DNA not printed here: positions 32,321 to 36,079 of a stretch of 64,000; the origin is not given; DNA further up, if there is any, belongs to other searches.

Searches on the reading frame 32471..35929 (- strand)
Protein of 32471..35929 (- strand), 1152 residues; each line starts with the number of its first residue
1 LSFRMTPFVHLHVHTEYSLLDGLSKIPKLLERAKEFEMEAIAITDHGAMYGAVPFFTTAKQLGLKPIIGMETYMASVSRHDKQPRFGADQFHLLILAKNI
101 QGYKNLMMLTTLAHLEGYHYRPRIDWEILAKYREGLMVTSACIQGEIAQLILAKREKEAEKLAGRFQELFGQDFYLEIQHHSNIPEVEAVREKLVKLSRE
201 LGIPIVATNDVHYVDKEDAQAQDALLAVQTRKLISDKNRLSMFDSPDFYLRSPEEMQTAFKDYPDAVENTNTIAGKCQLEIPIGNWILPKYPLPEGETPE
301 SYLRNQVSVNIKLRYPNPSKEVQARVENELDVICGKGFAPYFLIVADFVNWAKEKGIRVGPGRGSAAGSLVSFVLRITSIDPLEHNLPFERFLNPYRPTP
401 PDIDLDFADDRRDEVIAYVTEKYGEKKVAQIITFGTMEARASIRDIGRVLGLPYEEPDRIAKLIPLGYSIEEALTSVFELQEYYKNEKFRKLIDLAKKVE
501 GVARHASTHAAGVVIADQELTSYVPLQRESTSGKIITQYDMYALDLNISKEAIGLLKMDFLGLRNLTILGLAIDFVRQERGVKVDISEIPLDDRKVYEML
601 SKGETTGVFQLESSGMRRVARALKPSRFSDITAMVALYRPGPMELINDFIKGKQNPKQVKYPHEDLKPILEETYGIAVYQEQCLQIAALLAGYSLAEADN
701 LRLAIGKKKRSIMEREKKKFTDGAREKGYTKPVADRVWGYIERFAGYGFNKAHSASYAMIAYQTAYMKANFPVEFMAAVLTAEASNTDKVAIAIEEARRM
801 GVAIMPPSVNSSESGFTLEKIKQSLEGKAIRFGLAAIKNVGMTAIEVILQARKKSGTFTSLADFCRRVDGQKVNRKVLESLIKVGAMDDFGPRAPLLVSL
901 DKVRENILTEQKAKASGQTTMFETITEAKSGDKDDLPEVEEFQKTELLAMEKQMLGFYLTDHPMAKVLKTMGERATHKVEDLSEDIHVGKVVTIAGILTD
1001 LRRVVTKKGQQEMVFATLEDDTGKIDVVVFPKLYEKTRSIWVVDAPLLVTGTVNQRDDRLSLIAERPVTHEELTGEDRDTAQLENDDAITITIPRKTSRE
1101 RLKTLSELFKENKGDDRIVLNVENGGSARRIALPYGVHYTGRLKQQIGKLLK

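Call 68: search_protein_families(library=pfam, proteins=[window:32471-35929:-], max_evalue=0.001)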
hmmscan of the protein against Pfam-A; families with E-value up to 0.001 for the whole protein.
window:32471-35929:- (1152 aa): 5 families
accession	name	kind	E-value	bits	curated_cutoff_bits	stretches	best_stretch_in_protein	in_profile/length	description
PF07733.18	DNA_pol3_alpha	-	2.1e-96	323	23.9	1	302-562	2-260/260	Bacterial DNA polymerase III alpha NTPase domain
PF17657.6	DNA_pol3_finger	-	3.4e-62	209.1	22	1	565-728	1-166/166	Bacterial DNA polymerase III alpha subunit finger domain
PF02811.25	PHP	-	7.3e-55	186.2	26.4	1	10-181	1-164/164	PHP domain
PF14579.12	HHH_6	-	6.5e-30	103.6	25.6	1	801-892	1-85/90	Helix-hairpin-helix motif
PF01336.31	tRNA_anti-codon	-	1.1e-12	48.2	27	1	992-1065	1-70/75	OB-fold nucleic acid binding domain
